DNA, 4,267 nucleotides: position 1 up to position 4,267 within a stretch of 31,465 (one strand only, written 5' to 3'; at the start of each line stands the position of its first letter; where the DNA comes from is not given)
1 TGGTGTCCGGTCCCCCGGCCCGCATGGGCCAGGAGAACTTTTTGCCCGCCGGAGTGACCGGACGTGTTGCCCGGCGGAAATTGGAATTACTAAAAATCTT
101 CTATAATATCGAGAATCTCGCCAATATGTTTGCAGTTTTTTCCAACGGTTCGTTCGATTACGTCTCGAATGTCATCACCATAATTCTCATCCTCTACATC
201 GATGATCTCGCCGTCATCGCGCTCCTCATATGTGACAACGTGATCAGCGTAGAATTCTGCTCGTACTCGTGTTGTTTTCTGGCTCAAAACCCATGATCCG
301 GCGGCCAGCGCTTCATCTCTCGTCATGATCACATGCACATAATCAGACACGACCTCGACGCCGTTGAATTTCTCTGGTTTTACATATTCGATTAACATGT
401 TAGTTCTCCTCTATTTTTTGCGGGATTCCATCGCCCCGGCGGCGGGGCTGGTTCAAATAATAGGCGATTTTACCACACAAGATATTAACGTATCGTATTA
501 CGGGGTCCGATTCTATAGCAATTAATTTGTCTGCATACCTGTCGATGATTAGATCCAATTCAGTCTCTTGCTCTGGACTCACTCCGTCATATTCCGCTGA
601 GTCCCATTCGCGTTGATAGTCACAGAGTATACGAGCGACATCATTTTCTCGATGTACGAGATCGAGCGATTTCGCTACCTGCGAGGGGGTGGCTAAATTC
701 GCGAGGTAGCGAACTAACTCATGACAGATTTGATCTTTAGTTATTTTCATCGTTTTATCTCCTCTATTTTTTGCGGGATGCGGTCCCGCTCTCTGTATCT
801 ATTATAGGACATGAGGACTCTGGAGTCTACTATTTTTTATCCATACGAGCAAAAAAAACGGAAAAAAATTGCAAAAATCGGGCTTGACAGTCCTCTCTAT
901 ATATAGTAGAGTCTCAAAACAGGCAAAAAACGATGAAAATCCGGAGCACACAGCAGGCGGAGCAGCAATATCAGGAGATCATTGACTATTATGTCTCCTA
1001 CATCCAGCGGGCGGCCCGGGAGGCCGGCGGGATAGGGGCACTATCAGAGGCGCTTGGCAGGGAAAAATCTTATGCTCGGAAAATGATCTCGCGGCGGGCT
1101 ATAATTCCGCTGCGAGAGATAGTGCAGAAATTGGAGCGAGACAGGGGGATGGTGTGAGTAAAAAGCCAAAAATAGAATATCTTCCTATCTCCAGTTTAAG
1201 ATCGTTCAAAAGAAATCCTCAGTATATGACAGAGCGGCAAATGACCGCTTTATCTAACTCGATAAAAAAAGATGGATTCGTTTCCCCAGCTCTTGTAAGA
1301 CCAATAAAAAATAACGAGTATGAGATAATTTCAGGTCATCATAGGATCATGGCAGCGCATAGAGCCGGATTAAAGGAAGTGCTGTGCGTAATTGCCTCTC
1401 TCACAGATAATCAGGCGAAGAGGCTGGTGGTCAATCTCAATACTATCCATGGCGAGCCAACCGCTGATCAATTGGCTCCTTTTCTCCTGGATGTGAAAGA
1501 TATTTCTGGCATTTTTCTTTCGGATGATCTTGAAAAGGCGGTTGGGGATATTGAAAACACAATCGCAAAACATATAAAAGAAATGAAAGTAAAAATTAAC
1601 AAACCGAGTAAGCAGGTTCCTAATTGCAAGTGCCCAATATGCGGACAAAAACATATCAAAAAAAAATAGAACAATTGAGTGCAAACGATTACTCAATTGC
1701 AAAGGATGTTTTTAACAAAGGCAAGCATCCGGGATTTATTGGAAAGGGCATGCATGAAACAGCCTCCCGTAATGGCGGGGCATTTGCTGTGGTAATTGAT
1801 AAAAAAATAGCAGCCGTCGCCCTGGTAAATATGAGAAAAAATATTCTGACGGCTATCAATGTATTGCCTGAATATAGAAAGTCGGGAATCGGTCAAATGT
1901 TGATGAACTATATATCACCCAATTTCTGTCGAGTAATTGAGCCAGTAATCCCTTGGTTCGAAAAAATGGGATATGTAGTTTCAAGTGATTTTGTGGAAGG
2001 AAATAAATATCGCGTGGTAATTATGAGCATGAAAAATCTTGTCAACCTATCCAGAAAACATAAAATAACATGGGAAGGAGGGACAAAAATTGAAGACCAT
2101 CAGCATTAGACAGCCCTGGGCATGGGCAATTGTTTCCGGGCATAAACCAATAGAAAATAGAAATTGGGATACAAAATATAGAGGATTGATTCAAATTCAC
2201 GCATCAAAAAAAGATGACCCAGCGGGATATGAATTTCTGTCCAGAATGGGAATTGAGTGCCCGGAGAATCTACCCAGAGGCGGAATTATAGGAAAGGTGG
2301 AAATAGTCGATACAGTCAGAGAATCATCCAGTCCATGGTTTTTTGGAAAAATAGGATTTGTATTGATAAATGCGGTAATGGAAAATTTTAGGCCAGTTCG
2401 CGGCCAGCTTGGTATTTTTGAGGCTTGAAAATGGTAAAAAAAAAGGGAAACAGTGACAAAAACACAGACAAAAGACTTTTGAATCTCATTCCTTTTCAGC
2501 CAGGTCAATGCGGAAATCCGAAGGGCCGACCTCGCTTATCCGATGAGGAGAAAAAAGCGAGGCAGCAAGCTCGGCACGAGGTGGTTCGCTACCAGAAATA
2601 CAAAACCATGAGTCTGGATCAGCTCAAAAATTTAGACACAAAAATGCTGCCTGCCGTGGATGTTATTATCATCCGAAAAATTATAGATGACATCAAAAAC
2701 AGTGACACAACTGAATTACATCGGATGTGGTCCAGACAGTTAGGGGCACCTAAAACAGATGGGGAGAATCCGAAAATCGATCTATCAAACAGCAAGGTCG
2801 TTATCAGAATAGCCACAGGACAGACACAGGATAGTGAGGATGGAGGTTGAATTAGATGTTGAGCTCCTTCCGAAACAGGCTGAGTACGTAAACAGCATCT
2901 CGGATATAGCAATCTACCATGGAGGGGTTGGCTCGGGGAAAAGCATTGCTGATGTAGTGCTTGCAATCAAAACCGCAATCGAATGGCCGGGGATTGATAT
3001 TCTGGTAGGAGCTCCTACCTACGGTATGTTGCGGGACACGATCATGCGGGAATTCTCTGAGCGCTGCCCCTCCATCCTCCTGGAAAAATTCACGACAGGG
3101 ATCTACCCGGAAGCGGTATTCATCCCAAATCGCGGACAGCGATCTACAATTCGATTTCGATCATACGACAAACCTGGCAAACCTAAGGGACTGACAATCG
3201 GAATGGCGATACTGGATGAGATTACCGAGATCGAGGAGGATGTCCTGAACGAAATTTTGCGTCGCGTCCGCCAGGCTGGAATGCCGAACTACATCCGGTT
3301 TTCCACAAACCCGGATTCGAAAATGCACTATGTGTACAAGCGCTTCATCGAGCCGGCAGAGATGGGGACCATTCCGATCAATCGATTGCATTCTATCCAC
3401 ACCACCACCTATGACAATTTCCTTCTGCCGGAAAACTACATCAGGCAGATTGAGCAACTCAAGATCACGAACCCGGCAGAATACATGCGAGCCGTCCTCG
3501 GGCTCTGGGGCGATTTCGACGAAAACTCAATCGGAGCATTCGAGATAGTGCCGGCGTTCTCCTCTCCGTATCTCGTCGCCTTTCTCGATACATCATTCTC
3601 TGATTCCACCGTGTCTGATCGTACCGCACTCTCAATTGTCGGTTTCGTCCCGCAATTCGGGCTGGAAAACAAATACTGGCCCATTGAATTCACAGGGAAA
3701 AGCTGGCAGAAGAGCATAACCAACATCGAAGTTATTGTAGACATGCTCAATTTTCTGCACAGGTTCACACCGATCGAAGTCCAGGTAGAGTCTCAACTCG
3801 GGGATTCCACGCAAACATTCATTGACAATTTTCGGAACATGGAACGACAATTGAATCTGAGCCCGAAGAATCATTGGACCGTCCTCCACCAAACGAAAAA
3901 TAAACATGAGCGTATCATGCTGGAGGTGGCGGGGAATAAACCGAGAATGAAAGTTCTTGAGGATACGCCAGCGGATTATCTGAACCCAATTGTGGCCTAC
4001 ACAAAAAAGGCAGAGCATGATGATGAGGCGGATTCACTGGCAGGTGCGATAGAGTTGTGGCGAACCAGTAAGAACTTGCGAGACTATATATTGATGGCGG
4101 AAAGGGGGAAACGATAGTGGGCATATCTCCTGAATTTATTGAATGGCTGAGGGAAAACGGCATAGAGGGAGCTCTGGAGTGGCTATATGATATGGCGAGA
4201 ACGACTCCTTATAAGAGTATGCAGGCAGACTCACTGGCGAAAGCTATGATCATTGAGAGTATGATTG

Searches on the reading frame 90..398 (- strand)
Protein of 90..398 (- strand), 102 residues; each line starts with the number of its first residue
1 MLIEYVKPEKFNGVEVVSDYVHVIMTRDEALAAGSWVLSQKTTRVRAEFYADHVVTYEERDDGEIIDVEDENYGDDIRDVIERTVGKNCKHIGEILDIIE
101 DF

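Call 47: search_protein_families(library=phrogs, proteins=[window:90-398:-], max_evalue=0.00001)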
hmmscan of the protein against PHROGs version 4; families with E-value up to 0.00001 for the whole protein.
window:90-398:- (102 aa): 0 families

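Call 63: find_encoding_contigs(protein=window:90-398:-, flank=3000, max_places=10)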
Protein window:90-398:- (102 aa): 2 contigs read that carry it; 1 place shown.
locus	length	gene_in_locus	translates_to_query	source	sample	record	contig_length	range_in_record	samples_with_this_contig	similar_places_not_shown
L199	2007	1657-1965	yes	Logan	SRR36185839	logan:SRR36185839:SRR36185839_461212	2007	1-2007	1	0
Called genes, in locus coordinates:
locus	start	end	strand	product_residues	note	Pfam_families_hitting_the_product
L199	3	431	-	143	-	?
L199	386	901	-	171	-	PF02195:ParB_N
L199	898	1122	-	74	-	-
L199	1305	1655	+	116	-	-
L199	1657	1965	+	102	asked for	-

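Call 85: search_protein_families(library=pfam, proteins=[window:90-398:-], max_evalue=0.01)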
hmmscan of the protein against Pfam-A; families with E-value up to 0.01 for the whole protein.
window:90-398:- (102 aa): 0 families

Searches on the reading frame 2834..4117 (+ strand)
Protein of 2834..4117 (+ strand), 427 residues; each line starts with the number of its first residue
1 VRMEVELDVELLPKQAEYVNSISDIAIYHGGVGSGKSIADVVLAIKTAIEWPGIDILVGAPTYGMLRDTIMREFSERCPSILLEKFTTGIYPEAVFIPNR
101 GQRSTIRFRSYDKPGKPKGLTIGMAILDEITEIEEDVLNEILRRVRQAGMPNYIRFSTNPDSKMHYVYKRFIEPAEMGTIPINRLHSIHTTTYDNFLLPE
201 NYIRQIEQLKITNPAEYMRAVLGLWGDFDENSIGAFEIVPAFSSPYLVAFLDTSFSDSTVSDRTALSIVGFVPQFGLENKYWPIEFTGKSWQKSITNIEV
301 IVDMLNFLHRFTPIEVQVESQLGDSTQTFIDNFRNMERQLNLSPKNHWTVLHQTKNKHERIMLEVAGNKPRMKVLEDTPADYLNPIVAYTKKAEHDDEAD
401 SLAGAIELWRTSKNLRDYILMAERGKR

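Call 8: search_protein_families(library=pfam, proteins=[window:2834-4117:+], max_evalue=0.001)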
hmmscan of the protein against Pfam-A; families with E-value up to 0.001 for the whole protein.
window:2834-4117:+ (427 aa): 2 families
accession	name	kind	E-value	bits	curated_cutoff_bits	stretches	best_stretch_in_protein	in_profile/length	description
PF04466.19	Terminase_3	-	2.4e-19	70.1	23.2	1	25-223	4-200/201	Phage terminase large subunit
PF03237.21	Terminase_6N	-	1.1e-10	42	22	1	28-231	2-205/215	Terminase large subunit, T4likevirus-type, N-terminal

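Call 45: search_dna_similar(query=window:2834-4117:+, collection=phages, mode=protein, max_rows=15)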
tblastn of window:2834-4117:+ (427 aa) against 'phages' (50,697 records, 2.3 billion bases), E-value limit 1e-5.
Records with a match: 286; places in all: 286; records where one place covers at least 80% of the query: 0.
Best place of each record, by identity: <60% 286.
By first word of the organism name: Enterococcus 78; Escherichia 73; Clostridium 34; Listeria 16; Vibrio 13; Kagunavirus 10; Pseudomonas 8; Bacteriophage 7; Bacillus 6; Klebsiella 5; and 23 more.
By host as written in the record: Escherichia coli 45; - 30; Clostridium sporogenes ATCC-15579 30; Enterococcus faecalis 21; Enterococcus faecalis ATCC 29212 11; Enterococcus sp. 10; Escherichia coli O18:K1:H7 9; Vibrio breoganii 8; and 84 more.
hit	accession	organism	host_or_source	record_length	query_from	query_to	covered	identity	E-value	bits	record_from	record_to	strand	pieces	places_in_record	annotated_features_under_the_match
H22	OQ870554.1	Bacillus phage PSYJ-YH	Bacillus cereus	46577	17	300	67%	25.7%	1e-10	69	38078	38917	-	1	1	terminase large subunit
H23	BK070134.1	Bacteriophage sp.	Helicobacter pullorum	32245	18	271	59%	28.7%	6e-10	67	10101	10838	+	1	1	none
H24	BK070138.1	Bacteriophage sp.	Helicobacter pullorum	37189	18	271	59%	28.7%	6e-10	67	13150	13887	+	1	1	Phage terminase, large subunit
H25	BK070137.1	Bacteriophage sp.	Helicobacter pullorum NCTC 12824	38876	18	271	59%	28.7%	8e-10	67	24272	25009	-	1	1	Phage terminase, large subunit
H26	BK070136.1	Bacteriophage sp.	Helicobacter pullorum NCTC 12824 genome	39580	18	271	59%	28.7%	8e-10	67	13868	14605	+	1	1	PBSX family phage terminase large subunit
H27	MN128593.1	Listeria phage LP-031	Listeria monocytogenes FSL F6-367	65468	27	281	60%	28.0%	1e-12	76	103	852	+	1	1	terminase large subunit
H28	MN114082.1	Listeria phage LP-010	Listeria monocytogenes J1-208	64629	27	281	60%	28.0%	2e-12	76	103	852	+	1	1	terminase large subunit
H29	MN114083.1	Listeria phage LP-013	Listeria monocytogenes J1-208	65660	27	281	60%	28.0%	2e-12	76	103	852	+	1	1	terminase large subunit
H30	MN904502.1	Listeria phage LP-018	Listeria monocytogenes FSL F6-367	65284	27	281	60%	28.0%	2e-12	75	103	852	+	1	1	terminase large subunit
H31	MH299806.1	Listeria phage LP-KV022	Listeria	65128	27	281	60%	28.0%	2e-12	75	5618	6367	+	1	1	terminase large subunit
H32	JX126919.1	Listeria phage LP-110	-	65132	27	281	60%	28.0%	2e-12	75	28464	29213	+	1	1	terminase large subunit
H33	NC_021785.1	Listeria phage LP-110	-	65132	27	281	60%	28.0%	2e-12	75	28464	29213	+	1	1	terminase large subunit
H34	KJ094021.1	Listeria phage LP-114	Listeria monocytogenes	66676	27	281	60%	28.0%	2e-12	75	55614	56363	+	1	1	terminase large subunit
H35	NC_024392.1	Listeria phage LP-114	Listeria monocytogenes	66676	27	281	60%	28.0%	2e-12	75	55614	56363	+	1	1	terminase large subunit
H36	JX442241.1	Listeria phage P70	Listeria sp.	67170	27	281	60%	28.0%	2e-12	75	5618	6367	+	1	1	terminase large subunit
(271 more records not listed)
